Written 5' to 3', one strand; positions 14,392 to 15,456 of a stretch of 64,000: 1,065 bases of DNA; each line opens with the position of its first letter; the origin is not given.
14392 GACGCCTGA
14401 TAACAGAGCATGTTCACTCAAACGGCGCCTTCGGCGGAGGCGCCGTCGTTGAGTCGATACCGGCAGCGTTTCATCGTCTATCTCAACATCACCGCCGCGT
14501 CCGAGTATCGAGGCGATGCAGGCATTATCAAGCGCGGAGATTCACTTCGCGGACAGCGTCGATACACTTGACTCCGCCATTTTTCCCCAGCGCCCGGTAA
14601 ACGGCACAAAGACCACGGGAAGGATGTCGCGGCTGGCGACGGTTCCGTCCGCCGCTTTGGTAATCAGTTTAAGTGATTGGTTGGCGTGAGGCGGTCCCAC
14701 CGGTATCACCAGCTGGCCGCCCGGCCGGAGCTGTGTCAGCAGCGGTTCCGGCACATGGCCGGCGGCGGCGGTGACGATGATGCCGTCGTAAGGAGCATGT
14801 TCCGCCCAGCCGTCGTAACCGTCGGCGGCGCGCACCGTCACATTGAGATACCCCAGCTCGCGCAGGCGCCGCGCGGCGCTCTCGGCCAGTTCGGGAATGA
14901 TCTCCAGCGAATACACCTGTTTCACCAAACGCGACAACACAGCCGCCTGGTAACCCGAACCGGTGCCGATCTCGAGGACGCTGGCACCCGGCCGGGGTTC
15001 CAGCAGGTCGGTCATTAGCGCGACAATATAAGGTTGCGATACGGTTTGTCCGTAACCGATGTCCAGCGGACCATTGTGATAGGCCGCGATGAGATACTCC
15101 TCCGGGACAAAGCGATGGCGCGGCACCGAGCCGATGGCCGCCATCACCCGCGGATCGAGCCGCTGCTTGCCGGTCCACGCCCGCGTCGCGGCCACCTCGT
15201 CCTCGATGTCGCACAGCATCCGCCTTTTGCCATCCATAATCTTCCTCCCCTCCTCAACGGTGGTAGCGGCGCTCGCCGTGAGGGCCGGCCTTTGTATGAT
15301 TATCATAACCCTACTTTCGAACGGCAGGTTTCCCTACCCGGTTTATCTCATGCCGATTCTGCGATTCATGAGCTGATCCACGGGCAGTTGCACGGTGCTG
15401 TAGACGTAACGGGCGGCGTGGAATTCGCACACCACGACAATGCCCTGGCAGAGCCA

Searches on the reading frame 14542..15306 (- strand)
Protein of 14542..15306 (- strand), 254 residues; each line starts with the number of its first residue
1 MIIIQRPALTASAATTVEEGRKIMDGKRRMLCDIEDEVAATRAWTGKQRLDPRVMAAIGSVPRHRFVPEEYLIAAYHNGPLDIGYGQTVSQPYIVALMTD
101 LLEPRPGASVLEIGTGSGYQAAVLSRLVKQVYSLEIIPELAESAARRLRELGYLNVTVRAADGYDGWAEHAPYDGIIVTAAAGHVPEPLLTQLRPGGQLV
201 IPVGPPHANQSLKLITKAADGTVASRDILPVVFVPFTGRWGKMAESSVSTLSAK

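Call 60: search_protein_families(library=ncbifam, proteins=[window:14542-15306:-], max_evalue=0.00001)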
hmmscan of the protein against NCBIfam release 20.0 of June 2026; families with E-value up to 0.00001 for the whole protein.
window:14542-15306:- (254 aa): 7 families
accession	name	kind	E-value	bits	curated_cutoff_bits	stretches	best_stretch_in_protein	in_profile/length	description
NF001453.0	PRK00312.1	equivalog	6.6e-69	231.8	188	1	49-239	23-212/217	protein-L-isoaspartate(D-aspartate) O-methyltransferase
NF010549.0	PRK13942.1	equivalog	7.1e-65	218.5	282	1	50-241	21-212/215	protein-L-isoaspartate O-methyltransferase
TIGR00080.1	pimt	equivalog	1e-64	218.3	159.05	1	50-239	21-211/216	protein-L-isoaspartate O-methyltransferase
TIGR04364.1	methyltran_FxLD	equivalog_domain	2.4e-38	132.3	320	1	51-239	20-215/394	methyltransferase, FxLD system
TIGR04188.1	methyltr_grsp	subfamily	2.5e-36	125.8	380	1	90-222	91-224/363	ATP-grasp peptide maturase system methyltransferase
NF010550.0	PRK13943.1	equivalog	9.3e-30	103.9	359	1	51-245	20-222/322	protein-L-isoaspartate O-methyltransferase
NF011530.0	PRK14968.1-4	equivalog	7.4e-06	25.4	243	0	103-147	36-81/202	putative methyltransferase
